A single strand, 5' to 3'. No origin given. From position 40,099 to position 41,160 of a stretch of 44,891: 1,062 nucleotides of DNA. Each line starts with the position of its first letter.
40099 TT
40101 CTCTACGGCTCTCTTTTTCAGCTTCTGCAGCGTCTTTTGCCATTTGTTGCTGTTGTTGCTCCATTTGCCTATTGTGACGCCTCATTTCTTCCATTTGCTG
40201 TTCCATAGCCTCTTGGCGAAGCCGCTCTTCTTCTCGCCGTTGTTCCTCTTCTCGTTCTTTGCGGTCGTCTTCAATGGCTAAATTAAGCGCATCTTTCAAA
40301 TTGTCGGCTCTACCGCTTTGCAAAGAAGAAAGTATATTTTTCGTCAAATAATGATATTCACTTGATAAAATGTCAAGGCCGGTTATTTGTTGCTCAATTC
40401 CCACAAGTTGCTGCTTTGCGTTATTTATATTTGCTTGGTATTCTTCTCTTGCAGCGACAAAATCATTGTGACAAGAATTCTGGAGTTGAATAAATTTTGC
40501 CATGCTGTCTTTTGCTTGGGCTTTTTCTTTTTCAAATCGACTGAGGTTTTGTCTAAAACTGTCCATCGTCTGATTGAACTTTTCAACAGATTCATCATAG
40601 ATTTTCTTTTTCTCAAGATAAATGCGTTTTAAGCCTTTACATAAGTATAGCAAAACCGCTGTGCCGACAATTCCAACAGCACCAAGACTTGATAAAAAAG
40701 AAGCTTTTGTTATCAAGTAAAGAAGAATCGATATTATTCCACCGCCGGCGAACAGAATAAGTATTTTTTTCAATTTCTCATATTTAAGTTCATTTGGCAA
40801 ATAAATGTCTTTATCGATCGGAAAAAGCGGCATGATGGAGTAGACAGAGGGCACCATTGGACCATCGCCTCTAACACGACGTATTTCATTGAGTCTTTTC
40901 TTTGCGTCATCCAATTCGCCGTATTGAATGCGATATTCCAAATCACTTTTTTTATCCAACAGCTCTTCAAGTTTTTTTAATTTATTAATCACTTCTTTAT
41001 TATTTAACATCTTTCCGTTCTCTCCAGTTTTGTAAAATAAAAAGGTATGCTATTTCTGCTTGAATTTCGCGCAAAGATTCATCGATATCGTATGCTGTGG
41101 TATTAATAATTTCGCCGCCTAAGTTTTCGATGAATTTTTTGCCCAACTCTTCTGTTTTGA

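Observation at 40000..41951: Compact uncharacterised module in the spoIVB hot spot: XRE regulator divergent from an overlapping pair (soluble A2 + 2-TM coiled-coil Cys-tailed B2)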

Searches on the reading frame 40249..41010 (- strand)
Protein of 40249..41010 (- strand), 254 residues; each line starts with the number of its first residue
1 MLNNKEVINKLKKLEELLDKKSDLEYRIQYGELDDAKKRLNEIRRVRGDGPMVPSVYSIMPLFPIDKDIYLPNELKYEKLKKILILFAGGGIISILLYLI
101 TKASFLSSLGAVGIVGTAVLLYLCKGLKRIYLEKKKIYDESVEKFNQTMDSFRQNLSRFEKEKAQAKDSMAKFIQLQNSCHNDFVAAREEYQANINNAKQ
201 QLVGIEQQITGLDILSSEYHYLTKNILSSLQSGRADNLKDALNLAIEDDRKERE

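Call 22: find_homologous_proteins(query=A1, max_evalue=0.01)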
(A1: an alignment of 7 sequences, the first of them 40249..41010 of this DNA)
Query A1 (7 sequences) (254 aa, profile of the alignment): 19 proteins with E <= 0.01 among 8000 candidates.
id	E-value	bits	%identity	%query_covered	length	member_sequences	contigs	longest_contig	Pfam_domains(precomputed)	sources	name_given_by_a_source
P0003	1.8e-114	400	30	99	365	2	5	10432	-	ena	-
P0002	1.8e-110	387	81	97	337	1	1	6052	-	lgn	-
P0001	2.4e-109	383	100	100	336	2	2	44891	-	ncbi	-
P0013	3.2e-107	376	32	98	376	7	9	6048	-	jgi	-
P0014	3.6e-104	366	27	99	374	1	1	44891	-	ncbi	-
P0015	2.7e-95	337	31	99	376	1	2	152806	-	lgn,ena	-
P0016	8.6e-94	332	32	99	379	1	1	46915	-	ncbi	-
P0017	5.3e-86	306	30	99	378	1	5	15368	-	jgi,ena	-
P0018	1.4e-82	295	28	99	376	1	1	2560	-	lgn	-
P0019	3.1e-80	287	31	99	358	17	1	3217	-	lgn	-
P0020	2.2e-77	278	28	99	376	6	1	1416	-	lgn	-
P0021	2.1e-62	229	28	97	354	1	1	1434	-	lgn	-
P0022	4.1e-57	212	30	94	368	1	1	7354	-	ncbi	-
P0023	8.1e-57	211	28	96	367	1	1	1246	-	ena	-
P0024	4.7e-54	202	25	98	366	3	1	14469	-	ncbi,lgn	-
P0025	1.1e-52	197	33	76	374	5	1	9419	-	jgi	-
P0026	1.3e-40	158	25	99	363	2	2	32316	-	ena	-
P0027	7.7e-39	152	68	51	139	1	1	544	-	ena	-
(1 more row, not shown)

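Call 23: find_encoding_contigs(protein=P0015, flank=10000, max_places=2)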
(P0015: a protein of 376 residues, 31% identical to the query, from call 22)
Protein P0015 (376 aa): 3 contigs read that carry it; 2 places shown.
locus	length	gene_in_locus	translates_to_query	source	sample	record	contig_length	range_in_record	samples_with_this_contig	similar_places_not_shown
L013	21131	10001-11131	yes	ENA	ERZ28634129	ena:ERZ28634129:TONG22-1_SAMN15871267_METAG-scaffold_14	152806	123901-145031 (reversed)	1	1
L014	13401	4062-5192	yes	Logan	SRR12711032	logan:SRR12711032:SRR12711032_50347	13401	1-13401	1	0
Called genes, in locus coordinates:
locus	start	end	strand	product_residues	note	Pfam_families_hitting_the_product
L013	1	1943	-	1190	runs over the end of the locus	PF02463:SMC_N, PF13175:AAA_15, PF13304:AAA_21 (weak), PF13476:AAA_23, PF13555:AAA_29 (faint), PF24161:CCDC39 (weak), PF06470:SMC_hinge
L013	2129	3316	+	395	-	PF13240:Zn_Ribbon_1 (weak), PF01522:Polysacc_deac_1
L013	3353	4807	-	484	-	PF16403:Bact_surface_Ig-like, PF01522:Polysacc_deac_1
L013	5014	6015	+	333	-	PF02540:NAD_synthase (weak), PF00958:GMP_synt_C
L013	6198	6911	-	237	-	PF07714:PK_Tyr_Ser-Thr, PF00069:Pkinase, PF03109:ABC1, PF06293:Kdo (weak)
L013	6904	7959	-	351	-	-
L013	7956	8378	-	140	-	-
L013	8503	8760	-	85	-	PF13560:HTH_31 (weak), PF01381:HTH_3 (weak)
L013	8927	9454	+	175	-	-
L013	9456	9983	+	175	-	-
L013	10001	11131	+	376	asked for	-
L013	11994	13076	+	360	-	PF01757:Acyl_transf_3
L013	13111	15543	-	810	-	PF02574:S-methyl_trans, PF00809:Pterin_bind, PF02607:B12-binding_2, PF02310:B12-binding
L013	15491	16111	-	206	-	PF02965:Met_synt_B12 (weak)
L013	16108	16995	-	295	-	PF02219:MTHFR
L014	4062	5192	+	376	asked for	-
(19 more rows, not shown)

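Call 24: find_encoding_contigs(protein=P0016, flank=10000, max_places=2)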
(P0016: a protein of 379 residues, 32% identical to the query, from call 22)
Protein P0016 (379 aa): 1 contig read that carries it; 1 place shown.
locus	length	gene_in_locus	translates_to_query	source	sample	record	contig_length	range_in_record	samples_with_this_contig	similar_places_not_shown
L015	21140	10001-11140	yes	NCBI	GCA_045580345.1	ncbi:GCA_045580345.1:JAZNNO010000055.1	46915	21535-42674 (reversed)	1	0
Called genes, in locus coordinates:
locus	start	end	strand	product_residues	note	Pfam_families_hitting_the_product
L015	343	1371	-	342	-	PF07883:Cupin_2 (weak), PF02311:AraC_binding, PF00165:HTH_AraC (weak), PF12833:HTH_18, PF00165:HTH_AraC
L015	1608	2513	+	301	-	PF00892:EamA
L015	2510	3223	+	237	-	PF00117:GATase, PF07722:Peptidase_C26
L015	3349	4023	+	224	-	PF10688:Imp-YgjV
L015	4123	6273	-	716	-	-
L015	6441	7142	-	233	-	PF07714:PK_Tyr_Ser-Thr, PF00069:Pkinase, PF03109:ABC1 (faint), PF01636:APH (weak), PF17667:Pkinase_fungal (weak)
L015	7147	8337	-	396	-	-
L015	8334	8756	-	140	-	-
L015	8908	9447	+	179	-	-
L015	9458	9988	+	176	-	-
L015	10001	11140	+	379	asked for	-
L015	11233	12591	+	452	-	PF01488:Shikimate_DH (faint), PF02254:TrkA_N, PF03435:Sacchrp_dh_NADP (faint), PF13241:NAD_binding_7 (weak), PF02080:TrkA_C, PF02254:TrkA_N, PF13460:NAD_binding_10 (weak), PF02080:TrkA_C, +2 more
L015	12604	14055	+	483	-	PF02386:TrkH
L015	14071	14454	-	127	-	PF01325:Fe_dep_repress (weak), PF02742:Fe_dep_repr_C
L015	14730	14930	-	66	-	PF00269:SASP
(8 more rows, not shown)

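Call 25: find_encoding_contigs(protein=P0026, flank=10000, max_places=2)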
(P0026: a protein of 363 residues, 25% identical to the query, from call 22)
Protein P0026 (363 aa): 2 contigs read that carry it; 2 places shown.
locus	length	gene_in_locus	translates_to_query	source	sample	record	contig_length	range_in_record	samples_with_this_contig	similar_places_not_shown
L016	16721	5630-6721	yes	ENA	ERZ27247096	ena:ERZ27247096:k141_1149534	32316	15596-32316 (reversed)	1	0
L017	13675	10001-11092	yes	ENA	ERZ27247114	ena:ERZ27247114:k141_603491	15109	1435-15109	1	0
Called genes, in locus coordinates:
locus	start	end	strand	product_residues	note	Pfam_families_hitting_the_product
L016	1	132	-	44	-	?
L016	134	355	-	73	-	PF13443:HTH_26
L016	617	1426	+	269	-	PF00924:MS_channel_2nd, PF21082:MS_channel_3rd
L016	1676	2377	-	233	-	PF07714:PK_Tyr_Ser-Thr, PF00069:Pkinase, PF03109:ABC1 (weak)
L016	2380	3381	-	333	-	-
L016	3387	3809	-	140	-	-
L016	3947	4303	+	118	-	PF18692:DUF5640 (weak)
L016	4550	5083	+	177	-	-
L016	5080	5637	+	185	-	-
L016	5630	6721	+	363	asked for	-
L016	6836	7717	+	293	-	-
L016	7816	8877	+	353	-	PF13280:WYL, PF25583:WCX (weak)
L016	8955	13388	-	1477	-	-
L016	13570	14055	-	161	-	PF20185:DUF6548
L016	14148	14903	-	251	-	PF14512:TM1586_NiRdase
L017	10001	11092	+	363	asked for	-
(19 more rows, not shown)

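Call 76: find_encoding_contigs(protein=P0014, flank=10000, max_places=2)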
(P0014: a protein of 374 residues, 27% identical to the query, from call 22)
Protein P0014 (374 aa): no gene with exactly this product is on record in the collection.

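Call 77: find_encoding_contigs(protein=P0024, flank=10000, max_places=2)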
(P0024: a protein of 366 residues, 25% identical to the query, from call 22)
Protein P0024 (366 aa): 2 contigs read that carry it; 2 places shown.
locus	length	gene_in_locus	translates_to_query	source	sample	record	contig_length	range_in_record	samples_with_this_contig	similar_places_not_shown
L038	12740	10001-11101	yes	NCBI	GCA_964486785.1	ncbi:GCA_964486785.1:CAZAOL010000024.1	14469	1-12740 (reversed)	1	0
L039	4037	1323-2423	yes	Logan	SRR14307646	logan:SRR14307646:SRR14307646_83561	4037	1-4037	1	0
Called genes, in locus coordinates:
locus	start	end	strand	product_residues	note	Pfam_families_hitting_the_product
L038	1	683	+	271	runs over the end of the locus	PF25023:TEN_YD-shell (weak)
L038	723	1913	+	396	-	PF04055:Radical_SAM, PF06969:HemN_C (faint)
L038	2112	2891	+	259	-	PF00702:Hydrolase, PF13344:Hydrolase_6, PF13419:HAD_2, PF13242:Hydrolase_like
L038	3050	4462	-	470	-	PF00224:PK, PF02887:PK_C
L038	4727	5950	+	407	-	PF01966:HD, PF13286:HD_assoc (weak)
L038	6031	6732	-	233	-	PF00069:Pkinase, PF07714:PK_Tyr_Ser-Thr, PF03109:ABC1, PF17667:Pkinase_fungal (weak)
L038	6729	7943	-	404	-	PF13306:LRR_5 (weak)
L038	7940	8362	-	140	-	-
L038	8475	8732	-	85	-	PF01381:HTH_3 (weak)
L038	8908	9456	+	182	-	-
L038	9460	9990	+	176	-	-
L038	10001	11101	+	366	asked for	-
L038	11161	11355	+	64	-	-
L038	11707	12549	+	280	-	-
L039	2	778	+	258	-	?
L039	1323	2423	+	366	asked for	-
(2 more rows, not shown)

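Call 78: find_encoding_contigs(protein=P0017, flank=10000, max_places=3)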
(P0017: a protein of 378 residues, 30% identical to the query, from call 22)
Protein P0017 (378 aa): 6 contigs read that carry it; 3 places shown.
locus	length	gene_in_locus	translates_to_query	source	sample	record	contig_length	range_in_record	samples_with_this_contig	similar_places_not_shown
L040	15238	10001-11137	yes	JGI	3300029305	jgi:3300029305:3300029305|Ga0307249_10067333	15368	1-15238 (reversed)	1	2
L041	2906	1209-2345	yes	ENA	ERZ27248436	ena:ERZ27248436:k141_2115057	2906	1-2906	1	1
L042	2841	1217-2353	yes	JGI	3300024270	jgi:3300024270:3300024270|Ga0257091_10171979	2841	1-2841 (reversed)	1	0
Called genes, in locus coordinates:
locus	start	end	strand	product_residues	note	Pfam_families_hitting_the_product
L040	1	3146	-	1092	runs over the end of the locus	?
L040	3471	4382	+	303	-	PF09924:LPG_synthase_C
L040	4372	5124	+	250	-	PF13527:Acetyltransf_9, PF00583:Acetyltransf_1 (weak), PF13508:Acetyltransf_7 (weak), PF13673:Acetyltransf_10, PF23209:IDM1_C (faint)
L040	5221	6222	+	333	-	PF02540:NAD_synthase (weak), PF01171:ATP_bind_3 (weak), PF00958:GMP_synt_C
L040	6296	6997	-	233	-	PF00069:Pkinase, PF07714:PK_Tyr_Ser-Thr, PF03109:ABC1 (weak), PF06293:Kdo (weak)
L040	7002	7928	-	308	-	-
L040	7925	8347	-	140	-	-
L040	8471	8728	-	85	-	PF01381:HTH_3 (faint)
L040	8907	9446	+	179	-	-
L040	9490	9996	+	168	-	-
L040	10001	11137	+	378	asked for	-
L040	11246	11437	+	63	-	-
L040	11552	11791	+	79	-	-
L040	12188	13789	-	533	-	PF00753:Lactamase_B, PF23023:Anti-Pycsar_Apyc1 (faint), PF12706:Lactamase_B_2 (weak), PF16661:Lactamase_B_6 (weak), PF10996:Beta-Casp, PF07521:RMMBL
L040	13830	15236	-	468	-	?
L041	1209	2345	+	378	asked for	-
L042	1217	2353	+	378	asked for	-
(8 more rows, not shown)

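Call 88: search_protein_families(library=pfam, proteins=[P0021, P0022, P0023, P0024, P0025, P0026], max_evalue=0.5)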
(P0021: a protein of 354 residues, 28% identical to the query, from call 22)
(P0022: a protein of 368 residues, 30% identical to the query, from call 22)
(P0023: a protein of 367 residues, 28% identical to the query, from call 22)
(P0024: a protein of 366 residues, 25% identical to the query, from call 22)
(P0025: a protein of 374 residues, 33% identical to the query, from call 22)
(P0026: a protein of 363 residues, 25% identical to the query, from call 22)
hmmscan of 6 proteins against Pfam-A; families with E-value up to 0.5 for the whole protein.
P0021 (354 aa): 4 families
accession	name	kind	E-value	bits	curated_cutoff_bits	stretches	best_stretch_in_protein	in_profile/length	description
PF20479.3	TMEM128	-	0.035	15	23.9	1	79-124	74-119/124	TMEM128 protein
PF16104.10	FPRL1_inhibitor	-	0.094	13.3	27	1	162-194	4-36/105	Formyl peptide receptor-like 1 inhibitory protein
PF15721.10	ANXA2R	-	0.12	13.3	27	1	239-307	90-155/190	Annexin-2 receptor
PF16118.10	DUF4834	-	0.19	13.1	27.8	1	92-184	3-95/99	Domain of unknown function (DUF4834)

P0022 (368 aa): 3 families
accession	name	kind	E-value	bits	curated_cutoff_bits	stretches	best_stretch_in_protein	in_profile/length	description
PF19220.6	Rod_CreS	-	0.011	15.2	100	1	251-338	51-140/359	Crescentin, rod domain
PF10253.14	PRCC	-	0.032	15.5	24.3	1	219-339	66-169/189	Mitotic checkpoint regulator, MAD2B-interacting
PF25419.1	Ig_PIFI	-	0.13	13.1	28.2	1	165-204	24-63/130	PIFI-like, immunoglobulin-like domain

P0023 (367 aa): 0 families

P0024 (366 aa): 1 family
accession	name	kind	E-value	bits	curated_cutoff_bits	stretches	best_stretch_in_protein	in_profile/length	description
PF13830.11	DUF4192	-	0.087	13.2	27.8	1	189-329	81-218/321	Domain of unknown function (DUF4192)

P0025 (374 aa): 0 families

P0026 (363 aa): 3 families
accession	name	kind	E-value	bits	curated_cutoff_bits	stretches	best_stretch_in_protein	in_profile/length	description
PF03605.20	DcuA_DcuB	-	0.25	10.7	27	1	89-163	143-217/368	Anaerobic c4-dicarboxylate membrane transporter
PF21120.3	MCM_WH_arc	-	0.27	11.8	26.1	1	13-35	3-25/63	Archaeal MCM, winged-helix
PF06691.16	DUF1189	-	0.46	10.4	28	0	85-131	175-221/244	Protein of unknown function (DUF1189)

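Call 103: find_related_loci(query=A1, collection=viral_contigs, flank=6000)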
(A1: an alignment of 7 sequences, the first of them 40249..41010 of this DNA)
Query A1 (254 aa) in viral_contigs; peptide patterns used: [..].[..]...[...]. (x = any residue, [..] = any of these).
108 stretches matched a pattern, but none encodes a relative of the query by tblastn (E <= 1e-3).
